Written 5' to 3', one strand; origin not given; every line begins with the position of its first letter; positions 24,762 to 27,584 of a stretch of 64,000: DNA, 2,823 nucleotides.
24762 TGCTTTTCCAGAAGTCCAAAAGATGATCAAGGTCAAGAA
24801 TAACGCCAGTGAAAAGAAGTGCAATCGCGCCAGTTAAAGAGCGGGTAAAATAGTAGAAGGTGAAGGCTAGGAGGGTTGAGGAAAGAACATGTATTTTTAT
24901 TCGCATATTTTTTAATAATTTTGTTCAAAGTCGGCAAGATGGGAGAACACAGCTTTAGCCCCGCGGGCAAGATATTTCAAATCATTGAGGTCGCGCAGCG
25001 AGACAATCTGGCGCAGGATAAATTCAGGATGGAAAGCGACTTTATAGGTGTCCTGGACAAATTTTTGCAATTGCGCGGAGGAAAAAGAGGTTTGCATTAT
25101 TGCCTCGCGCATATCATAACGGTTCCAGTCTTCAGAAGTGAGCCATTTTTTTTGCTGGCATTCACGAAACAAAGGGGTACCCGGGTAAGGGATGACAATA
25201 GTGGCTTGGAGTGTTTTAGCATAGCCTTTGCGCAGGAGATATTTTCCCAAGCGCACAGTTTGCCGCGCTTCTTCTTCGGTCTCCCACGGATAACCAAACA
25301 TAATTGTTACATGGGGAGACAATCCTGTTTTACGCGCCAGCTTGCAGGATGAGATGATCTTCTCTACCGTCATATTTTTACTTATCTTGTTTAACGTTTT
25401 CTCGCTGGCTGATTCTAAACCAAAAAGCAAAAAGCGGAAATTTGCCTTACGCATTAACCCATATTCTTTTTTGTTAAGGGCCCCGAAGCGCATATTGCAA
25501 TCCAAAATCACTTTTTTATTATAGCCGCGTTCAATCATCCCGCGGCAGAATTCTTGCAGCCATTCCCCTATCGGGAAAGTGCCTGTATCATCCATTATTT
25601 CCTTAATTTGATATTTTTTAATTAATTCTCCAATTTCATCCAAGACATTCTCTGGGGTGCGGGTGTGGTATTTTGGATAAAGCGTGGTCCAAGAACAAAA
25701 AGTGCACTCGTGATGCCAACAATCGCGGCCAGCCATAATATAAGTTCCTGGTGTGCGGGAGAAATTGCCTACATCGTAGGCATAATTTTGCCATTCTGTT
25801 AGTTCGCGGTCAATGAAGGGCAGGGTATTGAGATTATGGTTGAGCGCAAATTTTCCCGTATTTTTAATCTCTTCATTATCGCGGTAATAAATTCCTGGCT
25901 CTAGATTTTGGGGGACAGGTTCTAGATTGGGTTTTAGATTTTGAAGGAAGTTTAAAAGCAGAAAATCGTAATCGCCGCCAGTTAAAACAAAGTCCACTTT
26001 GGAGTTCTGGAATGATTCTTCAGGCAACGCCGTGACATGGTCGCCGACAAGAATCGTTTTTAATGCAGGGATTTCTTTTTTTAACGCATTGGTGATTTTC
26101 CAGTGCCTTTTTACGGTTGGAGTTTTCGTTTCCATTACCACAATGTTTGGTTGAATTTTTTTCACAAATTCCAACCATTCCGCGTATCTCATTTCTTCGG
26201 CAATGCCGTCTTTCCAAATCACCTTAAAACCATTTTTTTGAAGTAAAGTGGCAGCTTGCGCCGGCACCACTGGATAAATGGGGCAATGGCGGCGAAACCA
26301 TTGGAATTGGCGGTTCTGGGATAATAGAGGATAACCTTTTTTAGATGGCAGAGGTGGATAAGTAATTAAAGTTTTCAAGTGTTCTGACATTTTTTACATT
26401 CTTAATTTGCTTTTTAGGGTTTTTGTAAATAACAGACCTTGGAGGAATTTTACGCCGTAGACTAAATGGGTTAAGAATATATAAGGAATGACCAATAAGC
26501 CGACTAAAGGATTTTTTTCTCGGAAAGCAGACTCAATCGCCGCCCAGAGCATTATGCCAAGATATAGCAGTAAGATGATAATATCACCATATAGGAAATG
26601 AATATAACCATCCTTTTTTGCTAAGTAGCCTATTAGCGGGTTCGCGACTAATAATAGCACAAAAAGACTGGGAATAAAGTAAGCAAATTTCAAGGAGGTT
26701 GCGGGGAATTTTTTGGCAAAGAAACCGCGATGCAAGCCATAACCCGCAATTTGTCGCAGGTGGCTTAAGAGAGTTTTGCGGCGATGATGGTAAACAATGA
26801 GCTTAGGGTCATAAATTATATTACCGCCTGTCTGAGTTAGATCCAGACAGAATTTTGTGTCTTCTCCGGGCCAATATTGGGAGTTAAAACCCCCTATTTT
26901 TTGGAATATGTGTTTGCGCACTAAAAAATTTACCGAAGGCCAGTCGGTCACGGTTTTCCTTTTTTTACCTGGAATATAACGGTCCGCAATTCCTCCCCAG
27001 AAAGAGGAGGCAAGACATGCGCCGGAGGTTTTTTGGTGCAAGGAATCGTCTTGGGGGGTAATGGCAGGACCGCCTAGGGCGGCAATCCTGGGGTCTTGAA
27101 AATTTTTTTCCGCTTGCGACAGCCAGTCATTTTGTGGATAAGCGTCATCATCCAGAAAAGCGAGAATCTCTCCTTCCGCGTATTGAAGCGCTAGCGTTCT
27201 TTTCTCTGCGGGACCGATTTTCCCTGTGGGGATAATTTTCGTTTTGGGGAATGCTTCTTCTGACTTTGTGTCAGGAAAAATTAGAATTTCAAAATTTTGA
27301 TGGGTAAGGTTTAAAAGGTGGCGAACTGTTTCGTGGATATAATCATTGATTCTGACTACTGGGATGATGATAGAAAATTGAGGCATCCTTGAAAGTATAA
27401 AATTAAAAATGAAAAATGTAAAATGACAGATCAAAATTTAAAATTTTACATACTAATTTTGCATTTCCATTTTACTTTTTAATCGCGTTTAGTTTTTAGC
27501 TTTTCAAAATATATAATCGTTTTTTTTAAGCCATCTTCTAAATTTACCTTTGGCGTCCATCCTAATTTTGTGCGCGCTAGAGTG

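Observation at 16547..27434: Glycan-locus sub-island with two cobalamin-type radical-SAM enzymes flanking an MTAP+APRT salvage pair, plus two SAM methyltransferases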

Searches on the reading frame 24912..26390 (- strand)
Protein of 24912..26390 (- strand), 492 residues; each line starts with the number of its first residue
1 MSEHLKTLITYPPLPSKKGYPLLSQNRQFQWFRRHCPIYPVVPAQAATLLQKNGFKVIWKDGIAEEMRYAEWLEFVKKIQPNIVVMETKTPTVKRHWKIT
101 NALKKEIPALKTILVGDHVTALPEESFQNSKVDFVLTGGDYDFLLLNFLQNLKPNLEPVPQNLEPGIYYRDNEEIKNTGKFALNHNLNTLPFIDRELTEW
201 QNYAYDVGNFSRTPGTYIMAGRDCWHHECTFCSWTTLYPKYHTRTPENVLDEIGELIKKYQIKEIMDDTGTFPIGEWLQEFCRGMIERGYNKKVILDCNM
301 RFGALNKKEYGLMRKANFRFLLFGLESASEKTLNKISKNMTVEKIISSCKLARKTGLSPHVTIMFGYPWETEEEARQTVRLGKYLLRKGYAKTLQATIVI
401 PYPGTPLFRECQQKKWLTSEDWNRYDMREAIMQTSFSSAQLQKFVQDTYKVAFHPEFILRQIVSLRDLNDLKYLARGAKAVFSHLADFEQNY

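Call 4: search_protein_families(library=pfam, proteins=[window:24912-26390:-], max_evalue=0.01)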
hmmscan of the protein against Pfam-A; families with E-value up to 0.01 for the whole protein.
window:24912-26390:- (492 aa): 2 families
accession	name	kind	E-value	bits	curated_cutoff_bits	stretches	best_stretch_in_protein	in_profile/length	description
PF04055.27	Radical_SAM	-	6e-18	66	29.5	1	222-381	5-165/166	Radical SAM superfamily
PF02310.24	B12-binding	-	3.6e-05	24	32.1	1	47-137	21-110/121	B12 binding domain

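Call 5: search_protein_families(library=ncbifam, proteins=[window:24912-26390:-], max_evalue=0.001)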
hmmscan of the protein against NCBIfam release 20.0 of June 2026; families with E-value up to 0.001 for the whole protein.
window:24912-26390:- (492 aa): 21 families
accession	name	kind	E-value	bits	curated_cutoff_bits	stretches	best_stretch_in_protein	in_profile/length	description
TIGR03471.1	HpnJ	equivalog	2.9e-46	158.3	577.6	1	39-485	33-467/472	hopanoid biosynthesis associated radical SAM protein HpnJ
TIGR02026.1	BchE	equivalog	3.9e-33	115.1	481.35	1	49-449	31-424/497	magnesium-protoporphyrin IX monomethyl ester anaerobic oxidative cyclase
NF050148.1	rSAM_ApyD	equivalog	1.2e-22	80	750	1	93-413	87-395/645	RiPP biosynthesis radical SAM protein ApyD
TIGR04013.1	B12_SAM_MJ_1487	hypoth_equivalog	5.3e-21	74.9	251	2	318-413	266-359/382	TIGR04013 family B12-binding domain/radical SAM domain-containing protein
TIGR04367.1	HpnR_B12_rSAM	equivalog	4.2e-19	68.4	650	1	68-486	48-445/490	hopanoid C-3 methylase HpnR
TIGR04479.1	bcpD_PhpK_rSAM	subfamily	1.7e-18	66.3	600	1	216-381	242-405/504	PhpK family radical SAM P-methyltransferase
TIGR03975.1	rSAM_ocin_1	subfamily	3.8e-18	65.3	281.85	1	97-381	145-426/606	RiPP maturation radical SAM C-methyltransferase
TIGR04072.2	rSAM_ladder_B12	equivalog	2e-17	63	360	1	36-416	14-371/443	lipid biosynthesis B12-binding/radical SAM protein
TIGR04014.1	B12_SAM_MJ_0865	equivalog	3.2e-16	59.2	360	1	97-411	55-358/434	methyl-coenzyme M reductase glutamine C-methyltransferase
TIGR04385.1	B12_rSAM_cofa1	equivalog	4.4e-16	59.1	450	1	38-381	18-360/438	B12 lower ligand biosynthesis radical SAM protein BzaD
NF038361.1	rSAM_Sden_1168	equivalog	2.9e-14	52.5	575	1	130-447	197-510/560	Sden_1168 family B12-binding radical SAM P-methyltransferase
TIGR04295.1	B12_rSAM_oligo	hypoth_equivalog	1.5e-13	50.2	400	1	36-411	21-384/422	TIGR04295 family B12-binding domain-containing radical SAM protein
NF040546.1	rSAM_CUAEP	equivalog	3.5e-09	35.9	500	1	43-425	16-382/468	CUAEP/CCAEP-tail radical SAM (seleno)protein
NF040542.1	rSAM_RCCLKC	equivalog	2.3e-08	33.6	450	1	77-376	45-341/423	arsinothricin biosynthesis radical SAM protein ArsL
NF033070.1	rSAM_AprD4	equivalog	3.1e-08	32.9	500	1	293-441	273-420/456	AprD4 family radical SAM diol-dehydratase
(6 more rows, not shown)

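Call 30: search_protein_representatives(protein=window:24912-26390:-)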
Query: 492 residues. Proteins with E-value up to 0.001 (for the whole library): 30991; up to 1e-10: 13574; up to 1e-30: 691. The best 150 are listed.
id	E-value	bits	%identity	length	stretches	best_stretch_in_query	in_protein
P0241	9.6e-179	611.8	54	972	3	231-489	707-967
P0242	2.2e-161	554.5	52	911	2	228-489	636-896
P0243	5.5e-160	549.9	50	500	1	6-490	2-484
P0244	1.1e-148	512.6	54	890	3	231-489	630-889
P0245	1.2e-144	499.3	58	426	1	6-395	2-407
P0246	7.7e-140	483.4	57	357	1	132-489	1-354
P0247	2.7e-130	452.0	46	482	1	8-488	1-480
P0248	3.0e-125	435.3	47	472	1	5-477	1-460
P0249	7.0e-121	420.9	47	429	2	186-487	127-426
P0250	1.7e-120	419.7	44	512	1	6-474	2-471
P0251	2.5e-120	419.1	43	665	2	231-490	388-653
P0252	2.0e-119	416.1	43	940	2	231-490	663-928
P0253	4.5e-118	411.6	41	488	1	6-484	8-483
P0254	5.8e-112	391.5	41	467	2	189-483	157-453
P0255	2.6e-108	379.4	42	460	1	6-449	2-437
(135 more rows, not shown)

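Call 36: search_solved_structures(query=window:24912-26390:-, max_evalue=0.001)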
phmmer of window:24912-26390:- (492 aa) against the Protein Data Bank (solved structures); distinct sequences matched with E-value up to 0.001: 2.
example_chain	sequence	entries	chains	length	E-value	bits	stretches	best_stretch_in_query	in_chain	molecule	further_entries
9ccb_A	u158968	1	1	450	1.2e-06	30.9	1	214-411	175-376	Radical SAM core domain-containing protein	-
6fd2_B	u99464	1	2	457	8e-06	28.1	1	298-438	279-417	Putative apramycin biosynthetic oxidoreductase 4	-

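Call 62: find_related_loci(query=A2, collection=metagenome_contigs, flank=10000)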
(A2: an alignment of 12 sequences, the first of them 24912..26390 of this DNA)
Query A2 (492 aa) in metagenome_contigs; peptide patterns used: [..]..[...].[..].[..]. (x = any residue, [..] = any of these).
600 stretches matched a pattern (row limit reached: there are more); 534 encode a relative of the query (tblastn E <= 1e-3); the best 80 are kept; 80 distinct loci.
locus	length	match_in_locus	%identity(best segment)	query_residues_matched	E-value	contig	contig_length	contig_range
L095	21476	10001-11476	91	1-492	0e+0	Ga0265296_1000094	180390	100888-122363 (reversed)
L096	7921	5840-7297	76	4-489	0e+0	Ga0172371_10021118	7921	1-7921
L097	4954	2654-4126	61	3-489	0e+0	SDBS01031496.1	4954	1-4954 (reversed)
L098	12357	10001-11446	61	2-488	0e+0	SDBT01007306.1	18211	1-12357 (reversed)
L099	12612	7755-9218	60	5-490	0e+0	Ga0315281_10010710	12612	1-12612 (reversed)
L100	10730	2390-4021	55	5-490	0e+0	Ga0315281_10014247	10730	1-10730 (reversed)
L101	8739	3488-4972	59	4-490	0e+0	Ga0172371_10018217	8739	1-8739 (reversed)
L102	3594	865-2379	57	5-488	0e+0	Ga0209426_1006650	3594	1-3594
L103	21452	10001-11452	59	2-490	0e+0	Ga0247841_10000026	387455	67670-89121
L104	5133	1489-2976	59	4-491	0e+0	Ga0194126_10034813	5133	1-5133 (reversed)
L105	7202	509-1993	57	1-490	0e+0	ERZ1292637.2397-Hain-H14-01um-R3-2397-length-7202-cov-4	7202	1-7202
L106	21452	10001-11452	61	4-490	0e+0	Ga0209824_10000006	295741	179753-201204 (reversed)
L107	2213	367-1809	57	3-488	0e+0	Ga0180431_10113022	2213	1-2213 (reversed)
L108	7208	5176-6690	59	4-490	0e+0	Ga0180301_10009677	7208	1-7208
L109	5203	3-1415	61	25-490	0e+0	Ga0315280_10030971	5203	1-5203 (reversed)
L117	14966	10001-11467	60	5-488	0e+0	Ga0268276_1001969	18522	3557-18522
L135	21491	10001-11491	58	5-488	0e+0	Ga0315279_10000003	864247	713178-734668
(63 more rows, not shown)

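Call 72: search_protein_families(library=pfam, proteins=[L135:1094-1915:+, L135:1906-3003:+, L135:2978-4153:+, L135:4114-4959:+, L135:4960-6243:+, L135:6111-7040:+, L135:7041-8048:+, L135:8056-9921:-, L135:11497-11982:+, L135:11963-12640:+], max_evalue=0.0001)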
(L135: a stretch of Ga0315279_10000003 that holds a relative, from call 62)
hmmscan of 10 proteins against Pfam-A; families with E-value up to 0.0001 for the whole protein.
L135:1094-1915:+ (273 aa): 3 families
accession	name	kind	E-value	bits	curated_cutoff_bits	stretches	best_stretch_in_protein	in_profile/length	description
PF00535.33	Glycos_transf_2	-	1.3e-22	80.9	23.3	1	12-127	1-127/168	Glycosyl transferase family 2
PF13704.12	Glyco_tranf_2_4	-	1.7e-07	32.1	27.5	1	19-94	2-84/98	Glycosyl transferase family 2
PF13641.12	Glyco_tranf_2_3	-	2.2e-06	28.3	27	1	11-113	3-117/230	Glycosyltransferase like family 2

L135:1906-3003:+ (365 aa): 5 families
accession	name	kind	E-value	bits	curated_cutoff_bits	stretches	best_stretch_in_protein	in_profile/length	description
PF00534.26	Glycos_transf_1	-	4.4e-30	104.9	26.4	1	167-341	13-169/172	Glycosyl transferases group 1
PF13692.12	Glyco_trans_1_4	-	1.3e-24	87.5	27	1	171-330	3-142/142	Glycosyl transferases group 1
PF13439.12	Glyco_transf_4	-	5.3e-10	40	28.5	1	53-142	72-163/170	Glycosyltransferase Family 4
PF20706.3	GT4-conflict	-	3.7e-05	23.3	26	1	264-301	279-316/385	Family 4 Glycosyltransferase in conflict systems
PF13524.12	Glyco_trans_1_2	-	5.1e-05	23.7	25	1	248-342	28-126/144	Glycosyl transferase-like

L135:2978-4153:+ (391 aa): 1 family
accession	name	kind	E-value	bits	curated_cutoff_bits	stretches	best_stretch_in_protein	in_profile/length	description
PF04188.19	Mannosyl_trans2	-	5.1e-07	29.8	22.4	1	59-239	54-251/443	Mannosyltransferase (PIG-V)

L135:4114-4959:+ (281 aa): 1 family
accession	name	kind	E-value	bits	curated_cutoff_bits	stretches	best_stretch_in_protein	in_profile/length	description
PF01048.26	PNP_UDP_1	-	1.7e-43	149.2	25.1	1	21-262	1-233/233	Phosphorylase superfamily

L135:4960-6243:+ (427 aa): 2 families
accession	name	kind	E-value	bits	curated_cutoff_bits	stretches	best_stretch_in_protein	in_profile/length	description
PF13440.11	Polysacc_synt_3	-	6.2e-16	58.9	23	1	41-339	2-293/293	Polysaccharide biosynthesis protein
PF01943.22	Polysacc_synt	-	2.3e-11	44.1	28.2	1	19-288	4-272/274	Polysaccharide biosynthesis protein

L135:6111-7040:+ (309 aa): 3 families
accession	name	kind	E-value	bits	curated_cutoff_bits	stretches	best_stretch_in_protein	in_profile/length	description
PF00535.33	Glycos_transf_2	-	3e-23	83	23.3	1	52-217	1-167/168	Glycosyl transferase family 2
PF10111.15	Glyco_tranf_2_2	-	8.1e-06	25.9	27.3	1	52-140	1-91/276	Glycosyltransferase like family 2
PF13641.12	Glyco_tranf_2_3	-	1.4e-05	25.7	27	1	51-164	3-120/230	Glycosyltransferase like family 2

L135:7041-8048:+ (335 aa): 4 families
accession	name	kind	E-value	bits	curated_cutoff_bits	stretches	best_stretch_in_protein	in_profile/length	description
PF00535.33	Glycos_transf_2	-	1e-13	52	23.3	1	6-127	1-131/168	Glycosyl transferase family 2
PF10111.15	Glyco_tranf_2_2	-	6.8e-09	36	27.3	1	6-208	1-218/276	Glycosyltransferase like family 2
PF13632.12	Glyco_trans_2_3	-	3.6e-07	30.6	27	1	79-285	3-197/198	Glycosyl transferase family group 2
PF13641.12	Glyco_tranf_2_3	-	4e-06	27.5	27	1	5-220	3-225/230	Glycosyltransferase like family 2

L135:8056-9921:- (621 aa): 15 families
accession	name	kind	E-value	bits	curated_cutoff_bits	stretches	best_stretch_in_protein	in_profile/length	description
PF07719.23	TPR_2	-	7.8e-32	107.2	27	3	478-508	4-34/34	Tetratricopeptide repeat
PF00515.34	TPR_1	-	9.6e-32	107.9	27.8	4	478-508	4-34/34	Tetratricopeptide repeat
PF13181.12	TPR_8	-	9.5e-31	103.8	25.7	4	579-610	3-34/34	Tetratricopeptide repeat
PF13431.12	TPR_17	-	9e-24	82.2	24.4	1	498-528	2-32/34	Tetratricopeptide repeat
PF13414.12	TPR_11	-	3.3e-23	81.6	26.8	2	482-523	1-42/42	TPR repeat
PF13424.12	TPR_12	-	7.5e-19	68.2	30.1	3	478-537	6-73/77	Tetratricopeptide repeat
PF14559.12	TPR_19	-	4.6e-17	62.5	25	2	554-614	2-62/68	Tetratricopeptide repeat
PF13428.12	TPR_14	-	6.8e-14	51.5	23.5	0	481-517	7-43/44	Tetratricopeptide repeat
PF13371.12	TPR_9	-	5.8e-13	49.1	35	1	550-616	2-68/73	Tetratricopeptide repeat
PF13432.12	TPR_16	-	2.1e-12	47.7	32.7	1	480-540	2-62/65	Tetratricopeptide repeat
PF13374.12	TPR_10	-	3.5e-12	46.4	27.5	0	545-572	4-31/42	Tetratricopeptide repeat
PF23914.1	TPR_CcmH_CycH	-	6.3e-11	42.8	42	2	514-612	55-156/158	Cytochrome c-type biogenesis protein H TPR domain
PF13176.12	TPR_7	-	5.1e-09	36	27.9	0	479-511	3-35/36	Tetratricopeptide repeat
PF13174.12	TPR_6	-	1.4e-08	35.2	26.3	0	583-609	6-32/33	Tetratricopeptide repeat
PF10602.15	RPN7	-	9.4e-05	22.6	29.6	0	474-504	35-65/174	26S proteasome subunit RPN7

L135:11497-11982:+ (161 aa): 0 families

L135:11963-12640:+ (225 aa): 7 families
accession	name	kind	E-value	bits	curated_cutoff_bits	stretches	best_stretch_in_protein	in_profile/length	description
PF13489.12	Methyltransf_23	-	2.8e-20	73.1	27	1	22-167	16-163/164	Methyltransferase domain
PF13649.12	Methyltransf_25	-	4.9e-15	56.4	27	1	31-122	1-97/97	Methyltransferase domain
PF08241.18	Methyltransf_11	-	5.3e-15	56.3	21.2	1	32-125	1-94/95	Methyltransferase domain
PF13847.12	Methyltransf_31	-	4.3e-12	46.4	27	1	27-130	3-113/145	Methyltransferase domain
PF08242.18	Methyltransf_12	-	4.2e-10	40.7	30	1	32-124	1-98/98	Methyltransferase domain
PF08003.17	Methyltransf_9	-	1.2e-06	28.1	23.8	1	17-65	105-153/315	Protein of unknown function (DUF1698)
PF01728.25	FtsJ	-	4.4e-06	27.2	24.1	1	27-139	21-141/181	FtsJ-like methyltransferase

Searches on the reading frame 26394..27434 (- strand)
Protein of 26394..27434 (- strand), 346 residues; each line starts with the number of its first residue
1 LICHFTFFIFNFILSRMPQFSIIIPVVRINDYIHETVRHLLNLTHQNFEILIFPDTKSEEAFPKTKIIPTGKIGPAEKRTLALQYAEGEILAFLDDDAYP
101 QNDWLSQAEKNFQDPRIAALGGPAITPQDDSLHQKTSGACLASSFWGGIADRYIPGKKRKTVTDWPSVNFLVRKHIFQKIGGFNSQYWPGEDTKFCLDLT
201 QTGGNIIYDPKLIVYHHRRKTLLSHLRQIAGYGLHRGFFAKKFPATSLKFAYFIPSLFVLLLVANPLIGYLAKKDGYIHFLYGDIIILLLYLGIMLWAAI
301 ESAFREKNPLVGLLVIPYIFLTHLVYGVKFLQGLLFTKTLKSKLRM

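Call 4: search_protein_families(library=pfam, proteins=[window:26394-27434:-], max_evalue=0.01)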
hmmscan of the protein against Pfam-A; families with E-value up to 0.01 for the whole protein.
window:26394-27434:- (346 aa): 4 families
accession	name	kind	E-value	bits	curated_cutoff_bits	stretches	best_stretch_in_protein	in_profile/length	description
PF00535.33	Glycos_transf_2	-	1.3e-14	54.9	23.3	1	21-180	1-167/168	Glycosyl transferase family 2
PF13641.12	Glyco_tranf_2_3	-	1.7e-10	41.8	27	1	18-228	1-223/230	Glycosyltransferase like family 2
PF13632.12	Glyco_trans_2_3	-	5.7e-10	39.8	27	1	92-296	3-194/198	Glycosyl transferase family group 2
PF10111.15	Glyco_tranf_2_2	-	1.1e-06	28.7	27.3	0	21-110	1-104/276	Glycosyltransferase like family 2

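Call 64: search_protein_families(library=ncbifam, proteins=[window:26394-27434:-], max_evalue=0.00001)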
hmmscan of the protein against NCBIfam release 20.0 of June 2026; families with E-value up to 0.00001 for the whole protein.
window:26394-27434:- (346 aa): 7 families
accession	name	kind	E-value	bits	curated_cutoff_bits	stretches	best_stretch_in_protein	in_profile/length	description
TIGR03965.1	mycofact_glyco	equivalog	3.1e-28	98.9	280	1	16-245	72-309/467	mycofactocin biosynthesis glycosyltransferase MftF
NF041875.1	EPS_EpsD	equivalog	1.4e-13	51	370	1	66-245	58-236/325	exopolysaccharide biosynthesis glycosyltransferase EpsD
TIGR04283.1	glyco_like_mftF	equivalog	8e-13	48.5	182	1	21-116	2-101/221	TIGR04283 family arsenosugar biosynthesis glycosyltransferase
NF038299.1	EPS_HpsN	equivalog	1.5e-11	43.9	425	1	18-219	1-223/317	hormogonium polysaccharide biosynthesis glycosyltransferase HpsN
NF038302.1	EPS_HpsE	equivalog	6.2e-11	41.8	300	1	73-221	72-227/307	hormogonium polysaccharide biosynthesis glycosyltransferase HpsE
NF041394.1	GtaseAglG_Halo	equivalog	3.2e-08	33.2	440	1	73-216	68-215/304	glucosyl-dolichyl phosphate glucuronosyltransferase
NF047683.1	TeichurnBiosyTuaG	equivalog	3.1e-06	27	400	0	16-107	4-106/252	teichuronic acid biosynthesis protein TuaG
